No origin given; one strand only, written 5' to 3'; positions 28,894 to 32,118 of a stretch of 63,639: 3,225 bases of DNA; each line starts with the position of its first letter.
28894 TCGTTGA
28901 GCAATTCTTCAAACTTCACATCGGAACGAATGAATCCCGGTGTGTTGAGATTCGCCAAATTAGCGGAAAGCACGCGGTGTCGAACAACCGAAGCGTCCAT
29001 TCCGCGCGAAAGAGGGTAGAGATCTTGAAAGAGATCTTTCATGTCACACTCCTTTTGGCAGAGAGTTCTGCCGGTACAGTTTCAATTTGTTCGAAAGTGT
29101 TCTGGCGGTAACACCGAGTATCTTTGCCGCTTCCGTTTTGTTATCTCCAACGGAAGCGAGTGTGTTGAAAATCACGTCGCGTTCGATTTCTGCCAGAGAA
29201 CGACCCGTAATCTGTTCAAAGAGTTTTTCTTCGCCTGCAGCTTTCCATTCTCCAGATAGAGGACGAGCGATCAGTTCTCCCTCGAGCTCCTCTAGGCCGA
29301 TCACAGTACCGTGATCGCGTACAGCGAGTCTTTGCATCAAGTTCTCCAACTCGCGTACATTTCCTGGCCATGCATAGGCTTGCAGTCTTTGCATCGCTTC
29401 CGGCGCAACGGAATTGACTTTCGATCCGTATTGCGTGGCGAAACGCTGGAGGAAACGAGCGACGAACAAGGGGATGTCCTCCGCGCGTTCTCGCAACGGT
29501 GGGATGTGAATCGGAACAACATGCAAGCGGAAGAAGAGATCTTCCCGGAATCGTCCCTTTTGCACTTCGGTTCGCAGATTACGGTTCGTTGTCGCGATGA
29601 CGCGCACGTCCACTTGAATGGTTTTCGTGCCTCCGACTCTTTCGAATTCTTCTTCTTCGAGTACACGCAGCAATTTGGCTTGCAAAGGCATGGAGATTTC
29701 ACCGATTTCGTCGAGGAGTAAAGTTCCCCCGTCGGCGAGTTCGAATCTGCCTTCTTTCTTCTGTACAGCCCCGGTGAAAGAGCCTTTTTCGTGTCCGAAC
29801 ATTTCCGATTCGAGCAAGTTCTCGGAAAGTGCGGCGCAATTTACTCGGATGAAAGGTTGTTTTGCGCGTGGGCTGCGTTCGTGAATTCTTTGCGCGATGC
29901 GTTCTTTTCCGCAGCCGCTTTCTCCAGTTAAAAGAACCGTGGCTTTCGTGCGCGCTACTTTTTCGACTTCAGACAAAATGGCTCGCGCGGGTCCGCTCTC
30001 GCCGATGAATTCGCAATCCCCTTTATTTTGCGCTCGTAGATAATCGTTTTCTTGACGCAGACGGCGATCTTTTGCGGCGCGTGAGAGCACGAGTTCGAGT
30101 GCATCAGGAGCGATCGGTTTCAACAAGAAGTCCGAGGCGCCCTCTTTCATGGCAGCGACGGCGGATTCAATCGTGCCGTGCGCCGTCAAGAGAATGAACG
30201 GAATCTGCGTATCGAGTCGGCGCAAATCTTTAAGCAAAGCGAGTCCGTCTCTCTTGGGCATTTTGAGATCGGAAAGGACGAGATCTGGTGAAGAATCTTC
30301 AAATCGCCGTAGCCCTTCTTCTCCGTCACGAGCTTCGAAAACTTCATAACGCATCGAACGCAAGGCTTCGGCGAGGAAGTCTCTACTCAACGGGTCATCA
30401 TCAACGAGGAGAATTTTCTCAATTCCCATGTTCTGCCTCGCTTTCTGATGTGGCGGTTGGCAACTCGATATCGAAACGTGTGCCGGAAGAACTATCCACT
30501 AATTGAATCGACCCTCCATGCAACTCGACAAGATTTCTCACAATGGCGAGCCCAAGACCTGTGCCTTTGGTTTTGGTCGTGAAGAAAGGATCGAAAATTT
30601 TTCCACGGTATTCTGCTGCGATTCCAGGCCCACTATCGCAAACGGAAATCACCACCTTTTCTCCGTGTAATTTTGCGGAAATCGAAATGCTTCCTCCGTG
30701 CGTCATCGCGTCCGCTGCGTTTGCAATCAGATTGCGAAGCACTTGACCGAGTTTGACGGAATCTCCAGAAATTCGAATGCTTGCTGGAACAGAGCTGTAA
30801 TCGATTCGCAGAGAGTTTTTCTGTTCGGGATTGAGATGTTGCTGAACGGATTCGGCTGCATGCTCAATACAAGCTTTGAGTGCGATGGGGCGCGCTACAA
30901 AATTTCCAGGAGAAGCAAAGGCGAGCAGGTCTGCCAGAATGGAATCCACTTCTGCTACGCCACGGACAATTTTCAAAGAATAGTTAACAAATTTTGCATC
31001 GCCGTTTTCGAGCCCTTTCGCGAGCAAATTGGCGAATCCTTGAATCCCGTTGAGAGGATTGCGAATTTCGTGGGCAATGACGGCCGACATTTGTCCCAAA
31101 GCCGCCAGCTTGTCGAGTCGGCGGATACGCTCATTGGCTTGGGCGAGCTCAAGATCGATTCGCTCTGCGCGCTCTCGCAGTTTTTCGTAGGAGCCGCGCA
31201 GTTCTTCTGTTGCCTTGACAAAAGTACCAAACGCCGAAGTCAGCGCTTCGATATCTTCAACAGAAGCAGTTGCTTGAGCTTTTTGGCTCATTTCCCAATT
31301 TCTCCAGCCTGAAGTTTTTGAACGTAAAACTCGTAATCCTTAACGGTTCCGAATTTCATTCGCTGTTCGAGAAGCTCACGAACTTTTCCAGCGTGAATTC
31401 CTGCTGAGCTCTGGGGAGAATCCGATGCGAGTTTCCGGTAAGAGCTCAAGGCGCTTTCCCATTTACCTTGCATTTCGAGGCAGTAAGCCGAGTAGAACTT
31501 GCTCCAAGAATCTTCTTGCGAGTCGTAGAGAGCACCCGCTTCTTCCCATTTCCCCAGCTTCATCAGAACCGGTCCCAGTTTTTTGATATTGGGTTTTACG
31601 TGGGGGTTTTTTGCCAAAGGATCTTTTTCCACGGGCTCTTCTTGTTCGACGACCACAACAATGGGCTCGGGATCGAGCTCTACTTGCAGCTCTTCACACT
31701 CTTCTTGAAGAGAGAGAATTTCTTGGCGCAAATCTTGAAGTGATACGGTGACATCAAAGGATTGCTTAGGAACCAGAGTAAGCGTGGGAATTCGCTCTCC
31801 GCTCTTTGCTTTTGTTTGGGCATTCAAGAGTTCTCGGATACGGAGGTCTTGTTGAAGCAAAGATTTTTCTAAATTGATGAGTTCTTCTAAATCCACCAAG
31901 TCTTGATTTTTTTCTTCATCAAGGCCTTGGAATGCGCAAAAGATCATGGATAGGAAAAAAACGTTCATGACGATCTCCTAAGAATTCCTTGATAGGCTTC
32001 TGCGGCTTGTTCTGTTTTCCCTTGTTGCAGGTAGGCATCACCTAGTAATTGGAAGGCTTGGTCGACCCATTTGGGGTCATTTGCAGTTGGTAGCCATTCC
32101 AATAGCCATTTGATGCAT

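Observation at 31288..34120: Three uncharacterised envelope TPR/coiled-coil proteins (one with an STN-like segment) embedded between the two sigma-54 regulators of the flagellar operon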

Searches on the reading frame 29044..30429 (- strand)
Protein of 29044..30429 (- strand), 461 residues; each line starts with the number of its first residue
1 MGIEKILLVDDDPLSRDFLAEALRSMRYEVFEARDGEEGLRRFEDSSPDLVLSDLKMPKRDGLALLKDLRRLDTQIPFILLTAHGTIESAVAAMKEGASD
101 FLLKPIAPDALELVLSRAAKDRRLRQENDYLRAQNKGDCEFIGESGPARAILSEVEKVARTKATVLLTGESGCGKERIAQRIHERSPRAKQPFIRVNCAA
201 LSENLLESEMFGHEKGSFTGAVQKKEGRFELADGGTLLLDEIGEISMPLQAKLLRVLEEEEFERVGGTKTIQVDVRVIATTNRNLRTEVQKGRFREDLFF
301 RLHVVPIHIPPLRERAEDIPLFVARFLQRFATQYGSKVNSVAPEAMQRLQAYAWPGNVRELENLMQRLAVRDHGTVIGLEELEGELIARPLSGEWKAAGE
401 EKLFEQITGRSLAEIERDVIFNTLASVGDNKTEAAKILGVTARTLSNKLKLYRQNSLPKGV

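Call 3: search_protein_families(library=pfam, proteins=[window:29044-30429:-], max_evalue=0.1)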
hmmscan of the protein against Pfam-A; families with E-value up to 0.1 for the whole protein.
window:29044-30429:- (461 aa): 16 families
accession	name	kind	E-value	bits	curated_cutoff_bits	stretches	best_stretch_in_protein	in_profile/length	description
PF00158.32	Sigma54_activat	-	1.6e-71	239.8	20.2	1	142-308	2-168/168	Sigma-54 interaction domain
PF00072.30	Response_reg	-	1.7e-30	105.9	30.2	1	6-112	1-107/111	Response regulator receiver domain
PF25601.1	AAA_lid_14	-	2.5e-25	88.6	27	1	313-389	1-77/87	AAA+ ATPase lid domain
PF14532.12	Sigma54_activ_2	-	5.4e-22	79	25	1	142-312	1-138/138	Sigma-54 interaction domain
PF07728.20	AAA_5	-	1.1e-10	42.1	22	1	165-285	2-125/139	AAA domain (dynein-related subfamily)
PF02954.25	HTH_8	-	5.5e-10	39.3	22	1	411-451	1-41/42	Bacterial regulatory protein, Fis family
PF07724.20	AAA_2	-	3e-07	31.1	27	1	161-292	2-134/166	AAA domain (Cdc48 subfamily)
PF00004.35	AAA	-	2.9e-06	28.2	21.2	1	165-301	1-130/131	ATPase family associated with various cellular activities (AAA)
PF00493.29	MCM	-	3.8e-05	23.3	23.3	1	158-283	53-173/224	MCM P-loop domain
PF01078.27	Mg_chelatase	-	0.00014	21.8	20.3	1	162-282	22-157/207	Magnesium chelatase, subunit ChlI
PF13401.12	AAA_22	-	0.00074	20.3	27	1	161-202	4-45/130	AAA domain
PF13191.12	AAA_16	-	0.00091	20.2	32.6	1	149-201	10-63/167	AAA ATPase domain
PF13245.12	AAA_19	-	0.0015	19.1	25.1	1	159-260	8-117/134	AAA domain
PF07726.17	AAA_3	-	0.011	16.1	27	1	165-282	2-111/131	ATPase family associated with various cellular activities (AAA)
PF12775.13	AAA_7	-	0.041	13.9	25.8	1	156-202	27-73/181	P-loop containing dynein motor region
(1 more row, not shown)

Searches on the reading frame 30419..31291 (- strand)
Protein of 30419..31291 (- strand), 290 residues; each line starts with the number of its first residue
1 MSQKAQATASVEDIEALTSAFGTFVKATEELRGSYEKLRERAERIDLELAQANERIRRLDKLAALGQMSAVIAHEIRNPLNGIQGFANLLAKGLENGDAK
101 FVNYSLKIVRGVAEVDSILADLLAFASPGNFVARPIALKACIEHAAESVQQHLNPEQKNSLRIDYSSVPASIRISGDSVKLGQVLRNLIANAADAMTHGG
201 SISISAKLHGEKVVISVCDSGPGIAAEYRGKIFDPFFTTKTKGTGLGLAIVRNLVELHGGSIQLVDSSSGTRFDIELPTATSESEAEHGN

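Call 3: search_protein_families(library=pfam, proteins=[window:30419-31291:-], max_evalue=0.1)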
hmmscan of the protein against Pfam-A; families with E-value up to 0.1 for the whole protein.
window:30419-31291:- (290 aa): 5 families
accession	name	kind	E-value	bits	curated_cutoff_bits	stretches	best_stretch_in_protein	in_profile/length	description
PF02518.31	HATPase_c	-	1.7e-28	99.7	26.4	1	176-280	1-110/111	Histidine kinase-, DNA gyrase B-, and HSP90-like ATPase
PF00512.31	HisKA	-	2.4e-12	47.2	26.9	1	65-128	2-63/66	His Kinase A (phospho-acceptor) domain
PF13581.12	HATPase_c_2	-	2.2e-05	24.9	27.4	1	187-256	42-110/127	Histidine kinase-like ATPase domain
PF14501.12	HATPase_c_5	-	0.021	15.1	22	1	181-269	6-93/102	GHKL domain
PF10090.15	HPTransfase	-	0.045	13.9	22.9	0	183-224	34-75/123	Histidine phosphotransferase C-terminal domain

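Call 4: search_protein_families(library=ncbifam, proteins=[window:30419-31291:-], max_evalue=0.1)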
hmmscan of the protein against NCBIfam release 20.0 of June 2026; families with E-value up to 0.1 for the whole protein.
window:30419-31291:- (290 aa): 95 families (the best 25 are shown)
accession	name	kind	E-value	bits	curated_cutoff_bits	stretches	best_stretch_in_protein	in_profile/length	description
NF008468.0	PRK11360.1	equivalog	5.2e-57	193.6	646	1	50-285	381-614/616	two-component system sensor histidine kinase AtoS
NF007688.0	PRK10364.1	equivalog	1.6e-54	185.4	479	1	51-284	226-456/460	two-component system sensor histidine kinase ZraS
NF010411.0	PRK13837.1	equivalog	3.5e-41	141.1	647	1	27-284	417-680/828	two-component system VirA-like sensor kinase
NF053867.1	SprKinKinDBac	equivalog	3.4e-34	118.1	775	1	58-281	279-499/500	sporulation kinase KinD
TIGR02956.1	TMAO_torS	equivalog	4.2e-33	114.5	676.5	1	28-286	433-689/967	TMAO reductase system sensor histidine kinase/response regulator TorS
NF008312.0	PRK11100.1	equivalog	1.1e-32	113.6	356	1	47-280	237-475/477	two-component system sensor histidine kinase CreC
NF046044.1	PnpS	equivalog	2.6e-32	112.3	400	1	69-278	174-390/390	two-component system histidine kinase PnpS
NF038348.1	T2SS_HK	subfamily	4.1e-31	108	450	2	109-278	405-572/574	histidine kinase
NF041947.1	LuxQ_Vibrio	equivalog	9.3e-31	106.5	1200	1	70-286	477-703/843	quorum-sensing autoinducer 2 sensor kinase/phosphatase LuxQ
NF047497.1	HK_LIC_12097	equivalog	1.4e-30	106.3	500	1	52-279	137-366/367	LIC_12097 family sensor histidine kinase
NF052574.1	HisKinEspCMyxo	equivalog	2e-30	105.7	1200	1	59-286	411-644/785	serine histidine kinase EspC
NF047794.1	HisKinPtgB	equivalog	3.6e-30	104.8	1000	1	43-265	420-640/656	two-component system sensor histidine kinase PgtB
NF047466.1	hybrid_RR_LvrB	exception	6.3e-30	104.6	500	1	36-279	126-376/377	hybrid histidine kinase/response regulator LvrB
NF011874.0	PRK15347.1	equivalog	1.7e-28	99.2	852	1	28-281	363-616/921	two component system sensor kinase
TIGR02966.1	phoR_proteo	equivalog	2e-28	99.4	334.2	1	68-276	117-332/333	phosphate regulon sensor histidine kinase PhoR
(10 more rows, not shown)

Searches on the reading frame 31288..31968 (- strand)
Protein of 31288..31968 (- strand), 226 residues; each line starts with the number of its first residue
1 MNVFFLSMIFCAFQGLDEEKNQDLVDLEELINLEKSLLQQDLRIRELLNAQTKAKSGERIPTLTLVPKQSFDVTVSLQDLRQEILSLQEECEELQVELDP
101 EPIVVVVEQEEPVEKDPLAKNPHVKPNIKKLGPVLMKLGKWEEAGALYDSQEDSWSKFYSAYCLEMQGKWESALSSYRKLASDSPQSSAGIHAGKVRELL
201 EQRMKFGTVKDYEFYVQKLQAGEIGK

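Call 3: search_protein_families(library=pfam, proteins=[window:31288-31968:-], max_evalue=0.1)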
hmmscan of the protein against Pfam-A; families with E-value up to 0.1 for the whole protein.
window:31288-31968:- (226 aa): 9 families
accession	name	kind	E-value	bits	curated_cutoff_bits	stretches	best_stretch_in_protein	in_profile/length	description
PF13174.12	TPR_6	-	3.4e-05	24.6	26.3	1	158-187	4-33/33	Tetratricopeptide repeat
PF07719.23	TPR_2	-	0.00033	21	27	0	158-185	5-32/34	Tetratricopeptide repeat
PF13176.12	TPR_7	-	0.00078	19.8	27.9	0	131-150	5-24/36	Tetratricopeptide repeat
PF14916.11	CCDC92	-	0.0025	18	28.3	1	77-98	22-43/57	Coiled-coil domain of unknown function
PF13432.12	TPR_16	-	0.019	15.9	32.7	1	130-187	2-64/65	Tetratricopeptide repeat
PF13428.12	TPR_14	-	0.029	15.5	23.5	0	160-189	7-36/44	Tetratricopeptide repeat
PF13424.12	TPR_12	-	0.043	14.4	30.1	0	131-160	9-38/77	Tetratricopeptide repeat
PF00515.34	TPR_1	-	0.053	13.8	27.8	0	161-179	8-26/34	Tetratricopeptide repeat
PF12895.13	ANAPC3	-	0.06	14.1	27.2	0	146-183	14-52/82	Anaphase-promoting complex, cyclosome, subunit 3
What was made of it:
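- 31288..31968 (-): Gene C, 226 aa. It has a short hydrophobic N-terminus (a signal peptide in orthologues), a conserved amphipathic helix around residues 72-100 (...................), an acidic Pro/Glu linker and about 2-3 TPRs (residues 125-190). Pfam TPR_6 24.6 bits, just below cut-off: call 3.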

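Call 4: search_protein_families(library=ncbifam, proteins=[window:31288-31968:-], max_evalue=0.1)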
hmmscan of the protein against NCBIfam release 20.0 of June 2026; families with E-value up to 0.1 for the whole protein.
window:31288-31968:- (226 aa): 0 families
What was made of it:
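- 31288..31968 (-): No NCBIfam hit: call 4.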

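Call 72: search_solved_structures(query=A4, max_evalue=10)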
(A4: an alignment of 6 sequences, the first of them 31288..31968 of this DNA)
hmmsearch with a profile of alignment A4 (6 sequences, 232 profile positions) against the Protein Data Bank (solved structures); distinct sequences matched with E-value up to 10: 95 (the best 60 are shown).
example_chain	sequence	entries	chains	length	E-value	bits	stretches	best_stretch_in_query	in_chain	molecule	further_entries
9qhb_A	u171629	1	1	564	7.4e-33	117.3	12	128-192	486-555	Engineered tetratricopeptide repeat protein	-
8bu0_A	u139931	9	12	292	8.5e-22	81.2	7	128-189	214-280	Consensus tetratricopeptide repeat protein | Crystal structure of an 8-repeat consensus TPR superhelix with Zinc. | Monomer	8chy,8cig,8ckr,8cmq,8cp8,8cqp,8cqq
9qhc_A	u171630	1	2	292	6.2e-19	71.8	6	128-187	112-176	Engineered tetratricopeptide repeat protein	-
2fo7_A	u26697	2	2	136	2.5e-12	50.2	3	129-187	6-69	SYNTHETIC CONSENSUS TPR PROTEIN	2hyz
8ch0_A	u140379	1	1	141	3.2e-12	49.8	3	129-185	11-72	Consensus tetratricopeptide repeat protein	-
6b85_J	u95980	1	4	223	2.6e-10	43.6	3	140-190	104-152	TMHC4_R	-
7obi_A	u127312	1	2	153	2.4e-09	40.4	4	127-149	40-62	CTPR-rv4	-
1na0_A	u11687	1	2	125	3.6e-09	39.8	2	128-192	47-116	designed protein CTPR3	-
2wqh_A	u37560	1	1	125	5.4e-09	39.2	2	129-192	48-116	CTPR3Y3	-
3kd7_A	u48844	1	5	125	9.2e-09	38.5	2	126-192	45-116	CTPR390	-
8far_A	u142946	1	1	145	1.1e-06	31.6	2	140-190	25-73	I432-1-CC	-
9gzg_A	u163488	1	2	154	1.2e-06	31.6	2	128-192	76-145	Engineered CTPR protein with glutamic acids for conductivity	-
2avp_A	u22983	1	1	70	1.4e-06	31.3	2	129-155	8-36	synthetic consensus TPR protein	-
8fwd_1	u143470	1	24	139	1.8e-06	31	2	140-190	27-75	O43-rpxdoc-EK1_B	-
8cus_A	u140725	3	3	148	3e-06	30.3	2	140-190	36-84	I432-1(NaCl) Chain A | I432-1(Imd) Chain A | I432-1-X3 Chain A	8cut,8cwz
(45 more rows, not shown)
